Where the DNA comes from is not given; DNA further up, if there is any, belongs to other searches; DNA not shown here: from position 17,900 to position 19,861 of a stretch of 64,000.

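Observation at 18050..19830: Retron-type reverse transcriptase fused to an intact trypsin-like serine protease, with a1/a2-like inverted repeats bracketing a putative msr/msd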

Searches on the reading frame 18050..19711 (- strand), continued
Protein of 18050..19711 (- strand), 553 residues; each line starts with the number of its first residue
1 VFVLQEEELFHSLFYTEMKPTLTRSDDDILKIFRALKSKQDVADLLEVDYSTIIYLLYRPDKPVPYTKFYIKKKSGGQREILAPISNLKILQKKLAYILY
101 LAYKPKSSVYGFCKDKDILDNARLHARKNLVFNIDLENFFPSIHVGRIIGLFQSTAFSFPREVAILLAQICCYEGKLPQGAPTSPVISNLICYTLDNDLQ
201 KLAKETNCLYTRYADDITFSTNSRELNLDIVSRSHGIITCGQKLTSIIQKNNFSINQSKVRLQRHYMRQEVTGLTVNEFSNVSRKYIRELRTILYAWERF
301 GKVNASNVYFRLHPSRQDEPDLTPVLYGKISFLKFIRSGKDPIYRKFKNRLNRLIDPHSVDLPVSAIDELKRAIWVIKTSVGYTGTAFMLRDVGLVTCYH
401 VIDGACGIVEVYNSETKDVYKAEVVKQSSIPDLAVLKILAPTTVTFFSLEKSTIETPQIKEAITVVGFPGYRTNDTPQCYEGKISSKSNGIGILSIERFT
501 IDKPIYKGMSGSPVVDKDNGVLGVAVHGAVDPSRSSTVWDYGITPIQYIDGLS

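Call 80: search_protein_families(library=padloc, proteins=[L129:862-2448:+, L020:2968-4047:+, L138:2001-3758:+], max_evalue=1e-30)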
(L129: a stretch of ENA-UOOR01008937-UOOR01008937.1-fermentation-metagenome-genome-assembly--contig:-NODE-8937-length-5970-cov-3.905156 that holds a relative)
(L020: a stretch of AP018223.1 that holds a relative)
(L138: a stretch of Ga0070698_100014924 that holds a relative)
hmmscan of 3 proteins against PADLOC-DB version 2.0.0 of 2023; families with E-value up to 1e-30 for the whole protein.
L129:862-2448:+ (528 aa): 31 families (the best 25 are shown)
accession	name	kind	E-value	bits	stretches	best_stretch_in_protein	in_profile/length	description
PDLC02959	RT-Protease_XI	-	2.4e-134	447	1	13-390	2-345/510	single gene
PDLC02960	RT-Protease_XI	-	1.2e-132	441.4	1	15-382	2-344/506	single gene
PDLC02961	RT-TIR_XII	-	1.8e-132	440.7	1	10-437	5-421/475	single gene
PDLC02962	RT-TIR_XII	-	2e-131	437.2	1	8-430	3-387/478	single gene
PDLC02965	RT-Toprim_I-C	-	1.2e-122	408.5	1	23-495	2-462/529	single gene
PDLC02968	RT-Toprim_I-C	-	3.1e-121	403.8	1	23-496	2-463/529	single gene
PDLC02966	RT-Toprim_I-C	-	1.3e-104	348.8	1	16-527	12-549/568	single gene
PDLC02963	RT-Toprim_I-C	-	2e-103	344.9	1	17-428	8-417/552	single gene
PDLC02967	RT-Toprim_I-C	-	4.6e-91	304.3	1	15-331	2-304/549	single gene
PDLC02964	RT-Toprim_I-C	-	1.3e-88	296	1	15-329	2-303/554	single gene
PDLC02956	RT_XIII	-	1.8e-84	282.5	1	9-337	102-422/469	-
PDLC02946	RT_III-A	-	2e-76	255.3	1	12-331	27-320/330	-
PDLC02943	RT_III-A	-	4.4e-67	224.3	1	17-333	20-311/322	-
PDLC02942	RT_III-A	-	4.1e-66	221.4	1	13-333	36-330/341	-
PDLC03739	RT_Ec107-like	-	1.6e-64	216.2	1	37-330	26-297/307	retron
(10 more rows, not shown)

L020:2968-4047:+ (359 aa): 31 families (the best 25 are shown)
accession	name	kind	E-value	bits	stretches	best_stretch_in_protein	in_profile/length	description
PDLC02960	RT-Protease_XI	-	1.8e-138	460.6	1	22-353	2-318/506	single gene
PDLC02959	RT-Protease_XI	-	1.5e-137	457.6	1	21-353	3-321/510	single gene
PDLC02961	RT-TIR_XII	-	1.3e-132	441.1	1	21-355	9-332/475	single gene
PDLC02962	RT-TIR_XII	-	1.2e-131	437.9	1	17-353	5-331/478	single gene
PDLC02965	RT-Toprim_I-C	-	5.5e-131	436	1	32-355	4-312/529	single gene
PDLC02968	RT-Toprim_I-C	-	6.2e-130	432.5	1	32-353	4-310/529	single gene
PDLC02966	RT-Toprim_I-C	-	6.3e-109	363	1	23-347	12-329/568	single gene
PDLC02963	RT-Toprim_I-C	-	6.2e-108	359.7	1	23-344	7-321/552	single gene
PDLC02967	RT-Toprim_I-C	-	1.4e-92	309.2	1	22-347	2-308/549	single gene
PDLC02964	RT-Toprim_I-C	-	4.8e-91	304.1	1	22-346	2-308/554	single gene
PDLC02956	RT_XIII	-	3.6e-85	284.7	1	13-341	100-414/469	-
PDLC02946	RT_III-A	-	6.8e-75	250.2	1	31-349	39-326/330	-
PDLC02943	RT_III-A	-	1.4e-68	229.2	1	33-344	29-310/322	-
PDLC02941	RT_II-A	-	4.3e-66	221.2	1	30-349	17-295/309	-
PDLC02942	RT_III-A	-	2.5e-64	215.5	1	50-347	64-334/341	-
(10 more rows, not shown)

L138:2001-3758:+ (585 aa): 32 families (the best 25 are shown)
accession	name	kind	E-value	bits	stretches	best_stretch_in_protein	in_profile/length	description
PDLC02965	RT-Toprim_I-C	-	3.3e-172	572.1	1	24-579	3-527/529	single gene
PDLC02968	RT-Toprim_I-C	-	9.7e-171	567.2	1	24-579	3-527/529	single gene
PDLC02962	RT-TIR_XII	-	1.1e-158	527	1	11-579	6-474/478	single gene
PDLC02961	RT-TIR_XII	-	1.7e-153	510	1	14-513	9-450/475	single gene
PDLC02959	RT-Protease_XI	-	1.6e-140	467.4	1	14-351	3-328/510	single gene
PDLC02960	RT-Protease_XI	-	6e-139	462.3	1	15-348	2-322/506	single gene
PDLC02963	RT-Toprim_I-C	-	1.6e-121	404.6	1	18-387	9-372/552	single gene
PDLC02966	RT-Toprim_I-C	-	5.9e-121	402.7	1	18-394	14-379/568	single gene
PDLC02967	RT-Toprim_I-C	-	2.3e-105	351.5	1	16-281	3-268/549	single gene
PDLC02964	RT-Toprim_I-C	-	9.1e-105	349.4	1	16-280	3-268/554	single gene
PDLC02956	RT_XIII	-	9.9e-86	286.6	1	17-328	111-410/469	-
PDLC02946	RT_III-A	-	1.3e-77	259.2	1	22-339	37-325/330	-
PDLC02943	RT_III-A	-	2e-67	225.4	1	22-295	25-282/322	-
PDLC02942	RT_III-A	-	4.1e-67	224.7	1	23-329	46-323/341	-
PDLC02941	RT_II-A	-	3.7e-66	221.4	1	18-283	12-262/309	-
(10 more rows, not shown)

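Call 81: search_protein_families(library=pfam, proteins=[L129:862-2448:+, L020:2968-4047:+, L020:4491-4949:+, L138:2001-3758:+, L138:3755-4813:+], max_evalue=0.001)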
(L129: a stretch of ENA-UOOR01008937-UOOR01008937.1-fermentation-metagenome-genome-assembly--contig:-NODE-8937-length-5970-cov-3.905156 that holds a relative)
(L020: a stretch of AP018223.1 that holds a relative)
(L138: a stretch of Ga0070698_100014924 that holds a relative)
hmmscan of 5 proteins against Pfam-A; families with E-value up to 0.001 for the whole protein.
L129:862-2448:+ (528 aa): 1 family
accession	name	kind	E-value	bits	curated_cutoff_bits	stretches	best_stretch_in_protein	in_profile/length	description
PF00078.32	RVT_1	-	4.5e-20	72.7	29.6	1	54-260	1-205/205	Reverse transcriptase (RNA-dependent DNA polymerase)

L020:2968-4047:+ (359 aa): 1 family
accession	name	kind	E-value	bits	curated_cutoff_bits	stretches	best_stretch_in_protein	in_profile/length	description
PF00078.32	RVT_1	-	2.9e-24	86.3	29.6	1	61-268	1-203/205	Reverse transcriptase (RNA-dependent DNA polymerase)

L020:4491-4949:+ (152 aa): 0 families

L138:2001-3758:+ (585 aa): 1 family
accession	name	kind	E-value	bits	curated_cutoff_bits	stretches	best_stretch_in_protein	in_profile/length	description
PF00078.32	RVT_1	-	1.3e-22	80.9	29.6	1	54-260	1-205/205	Reverse transcriptase (RNA-dependent DNA polymerase)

L138:3755-4813:+ (352 aa): 1 family
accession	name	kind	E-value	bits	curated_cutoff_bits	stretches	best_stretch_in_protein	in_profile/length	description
PF00953.26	Glycos_transf_4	-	1.7e-33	116.3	27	1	87-242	3-158/160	Glycosyl transferase family 4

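Call 104: find_related_loci(query=A1, collection=viral_contigs, flank=1500)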
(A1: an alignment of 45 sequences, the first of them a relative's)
Query A1 (536 aa) in viral_contigs; peptide patterns used: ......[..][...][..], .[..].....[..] (x = any residue, [..] = any of these).
559 stretches matched a pattern; 512 encode a relative of the query (tblastn E <= 1e-3); the best 80 are kept; 80 distinct loci.
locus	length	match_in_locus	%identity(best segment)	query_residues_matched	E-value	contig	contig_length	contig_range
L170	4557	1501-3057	37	23-529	3e-93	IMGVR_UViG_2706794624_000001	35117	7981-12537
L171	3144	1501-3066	33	21-513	3e-81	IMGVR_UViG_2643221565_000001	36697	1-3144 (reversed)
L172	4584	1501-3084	33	11-514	6e-75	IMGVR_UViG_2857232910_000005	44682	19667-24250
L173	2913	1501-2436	43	21-330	2e-73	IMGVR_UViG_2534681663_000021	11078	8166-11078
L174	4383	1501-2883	33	49-517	1e-73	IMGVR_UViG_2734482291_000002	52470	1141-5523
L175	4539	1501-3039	32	23-511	3e-73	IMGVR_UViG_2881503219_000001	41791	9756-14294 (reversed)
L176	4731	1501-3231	34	15-512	2e-81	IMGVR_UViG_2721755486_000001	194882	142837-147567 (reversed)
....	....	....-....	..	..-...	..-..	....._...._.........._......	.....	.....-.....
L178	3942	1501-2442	42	19-330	4e-69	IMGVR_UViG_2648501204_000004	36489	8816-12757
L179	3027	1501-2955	33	49-512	5e-69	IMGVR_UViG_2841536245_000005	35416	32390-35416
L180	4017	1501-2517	39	1-330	1e-68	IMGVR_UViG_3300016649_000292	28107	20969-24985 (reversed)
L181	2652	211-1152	41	18-330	2e-68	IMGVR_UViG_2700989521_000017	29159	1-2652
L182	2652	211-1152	41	18-330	2e-68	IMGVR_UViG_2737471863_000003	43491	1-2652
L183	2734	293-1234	41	18-330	2e-68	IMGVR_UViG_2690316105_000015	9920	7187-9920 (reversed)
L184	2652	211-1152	41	18-330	2e-68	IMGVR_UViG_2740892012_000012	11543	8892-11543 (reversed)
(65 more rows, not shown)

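Call 105: list_cluster_members(proteins=[P0001])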
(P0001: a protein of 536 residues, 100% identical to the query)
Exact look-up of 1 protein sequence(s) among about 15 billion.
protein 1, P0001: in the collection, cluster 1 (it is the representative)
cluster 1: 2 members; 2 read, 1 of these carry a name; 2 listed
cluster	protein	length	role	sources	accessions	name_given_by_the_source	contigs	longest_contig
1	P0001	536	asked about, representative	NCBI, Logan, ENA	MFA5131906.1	MAG: reverse transcriptase domain-containing protein [Candidatus Paceibacterota bacterium]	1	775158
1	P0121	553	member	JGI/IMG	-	-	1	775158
